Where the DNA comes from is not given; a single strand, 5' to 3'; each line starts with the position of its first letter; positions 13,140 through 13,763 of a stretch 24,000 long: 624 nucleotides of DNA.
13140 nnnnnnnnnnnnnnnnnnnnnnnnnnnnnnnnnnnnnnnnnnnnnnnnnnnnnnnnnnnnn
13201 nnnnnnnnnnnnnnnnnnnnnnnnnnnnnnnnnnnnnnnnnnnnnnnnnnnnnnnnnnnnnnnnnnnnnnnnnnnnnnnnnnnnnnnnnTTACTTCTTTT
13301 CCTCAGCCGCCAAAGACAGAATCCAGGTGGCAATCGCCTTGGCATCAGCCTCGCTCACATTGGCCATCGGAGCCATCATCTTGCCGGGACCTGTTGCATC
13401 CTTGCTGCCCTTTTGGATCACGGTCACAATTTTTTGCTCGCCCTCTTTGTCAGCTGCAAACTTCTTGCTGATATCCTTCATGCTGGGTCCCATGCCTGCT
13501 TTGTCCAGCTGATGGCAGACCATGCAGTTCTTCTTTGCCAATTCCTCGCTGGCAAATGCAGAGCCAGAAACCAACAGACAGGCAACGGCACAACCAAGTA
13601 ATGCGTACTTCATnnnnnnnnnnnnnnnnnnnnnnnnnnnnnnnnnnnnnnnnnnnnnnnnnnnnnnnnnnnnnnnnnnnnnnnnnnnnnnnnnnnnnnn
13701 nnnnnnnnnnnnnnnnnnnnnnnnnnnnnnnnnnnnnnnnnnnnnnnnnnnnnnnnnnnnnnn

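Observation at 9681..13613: Two OM-anchored polycysteine proteins bracketed by an orphan membrane cytochrome b and a periplasmic cytochrome c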

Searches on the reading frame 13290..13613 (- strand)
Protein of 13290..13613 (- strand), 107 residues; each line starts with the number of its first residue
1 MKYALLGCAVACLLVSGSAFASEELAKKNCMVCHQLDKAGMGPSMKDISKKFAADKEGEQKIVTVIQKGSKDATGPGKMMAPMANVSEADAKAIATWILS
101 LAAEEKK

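Call 3: search_protein_families(library=pfam, proteins=[window:13290-13613:-], max_evalue=1)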
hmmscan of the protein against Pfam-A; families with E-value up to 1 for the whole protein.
window:13290-13613:- (107 aa): 4 families
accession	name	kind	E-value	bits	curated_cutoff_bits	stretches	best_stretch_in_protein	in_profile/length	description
PF00034.26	Cytochrom_C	-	1.4e-12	49.2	21.3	1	24-101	6-89/90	Cytochrome c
PF13442.11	Cytochrome_CBB3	-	2.2e-08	34.7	27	1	23-98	7-68/68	Cytochrome C oxidase, cbb3-type, subunit III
PF02335.20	Cytochrom_C552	-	0.025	14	24.1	1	27-103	275-351/438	Cytochrome c552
PF19790.4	DUF6274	-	0.083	13.8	25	1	26-57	27-58/77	Family of unknown function (DUF6274)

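Call 8: search_protein_families(library=ncbifam, proteins=[window:13290-13613:-], max_evalue=1)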
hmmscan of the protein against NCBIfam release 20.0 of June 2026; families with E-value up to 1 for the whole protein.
window:13290-13613:- (107 aa): 12 families
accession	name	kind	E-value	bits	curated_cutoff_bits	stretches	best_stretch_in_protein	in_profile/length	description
NF045773.1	cytochro_C550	exception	1e-08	35.1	125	1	19-99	49-117/118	cytochrome c550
NF045774.1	cytochro_C551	exception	2e-08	34.2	118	1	19-98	39-106/110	cytochrome c551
TIGR00782.1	ccoP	equivalog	1.1e-05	24.9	179.95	1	24-105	112-196/285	cytochrome-c oxidase, cbb3-type subunit III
NF052248.1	SorU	equivalog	0.0001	22.4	100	1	24-98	7-72/72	SorU family sulfite dehydrogenase c-type cytochrome subunit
NF052246.1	SorB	equivalog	0.00045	20.2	93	1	23-46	21-44/80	SorB family sulfite dehydrogenase c-type cytochrome subunit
TIGR04485.1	thiosulf_SoxX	equivalog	0.0018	18.9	61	1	28-64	3-44/78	sulfur oxidation c-type cytochrome SoxX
TIGR04494.1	c550_PedF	equivalog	0.0024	17.8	122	1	27-101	59-130/133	cytochrome c-550 PedF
TIGR02603.1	CxxCH_TIGR02603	domain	0.0025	17.8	68.15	1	24-51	8-37/134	putative heme-binding domain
NF011054.0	PRK14486.1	equivalog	0.0031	17.1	447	1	23-103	219-292/294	putative bifunctional cbb3-type cytochrome c oxidase subunit II/cytochrome c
NF050122.1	bc1_QcrC_actin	exception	0.041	13.2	200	1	22-104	139-214/253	cytochrome bc1 complex diheme cytochrome c subunit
TIGR01744.1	XPRTase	equivalog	0.048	13.3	164.45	1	22-75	16-67/191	xanthine phosphoribosyltransferase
TIGR03806.1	chp_HNE_0200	subfamily_domain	0.087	12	313.3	1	27-95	140-210/314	SO2930 family diheme c-type cytochrome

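Call 78: search_solved_structures(query=window:13290-13613:-, max_evalue=0.01)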
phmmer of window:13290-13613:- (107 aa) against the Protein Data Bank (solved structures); distinct sequences matched with E-value up to 0.01: 23.
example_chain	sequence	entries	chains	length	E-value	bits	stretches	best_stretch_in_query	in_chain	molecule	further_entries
1a56_A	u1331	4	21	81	1.9e-14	57.1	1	24-101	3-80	FERRICYTOCHROME C-552 | FERROCYTOCHROME C-552 | CYTOCHROME C-552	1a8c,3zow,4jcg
3zox_A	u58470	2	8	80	2.9e-14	56.4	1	24-101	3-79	CYTOCHROME C-552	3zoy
9l08_A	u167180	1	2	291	4.6e-13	52.6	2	26-104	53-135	Covalently Connected Cytochrome c555 trimer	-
2d0s_A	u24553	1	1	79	9.5e-13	51.6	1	23-101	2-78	cytochrome c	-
1ayg_A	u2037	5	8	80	1.1e-12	51.4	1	23-101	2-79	CYTOCHROME C-552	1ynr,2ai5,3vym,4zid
5xed_A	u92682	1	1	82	2e-12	50.5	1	27-101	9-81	Cytochrome c-551,Cytochrome c-552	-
5xec_A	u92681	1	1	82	5.9e-12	49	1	27-101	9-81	Cytochrome c-551,Cytochrome c-552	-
5xec_C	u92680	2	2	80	1.5e-11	47.7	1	23-100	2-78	Cytochrome c-552,Cytochrome c-551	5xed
5aur_A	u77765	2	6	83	1.6e-11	47.7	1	23-101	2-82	Cytochrome c-552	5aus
2exv_A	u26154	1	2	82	4.5e-11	46.2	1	24-100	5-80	Cytochrome c-551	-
1dvv_A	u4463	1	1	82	5.8e-11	45.9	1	24-100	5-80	CYTOCHROME C551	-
2pac_A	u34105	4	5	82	9e-11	45.2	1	27-100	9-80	CYTOCHROME C551 | Cytochrome c-551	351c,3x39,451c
6kq1_A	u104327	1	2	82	1.9e-09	41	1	27-101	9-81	Cytochrome C biogenesis protein CcsA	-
2i8f_A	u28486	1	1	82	3.5e-09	40.2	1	27-101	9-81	Cytochrome c-551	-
1cor_A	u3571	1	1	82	7.2e-09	39.1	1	27-100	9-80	CYTOCHROME C551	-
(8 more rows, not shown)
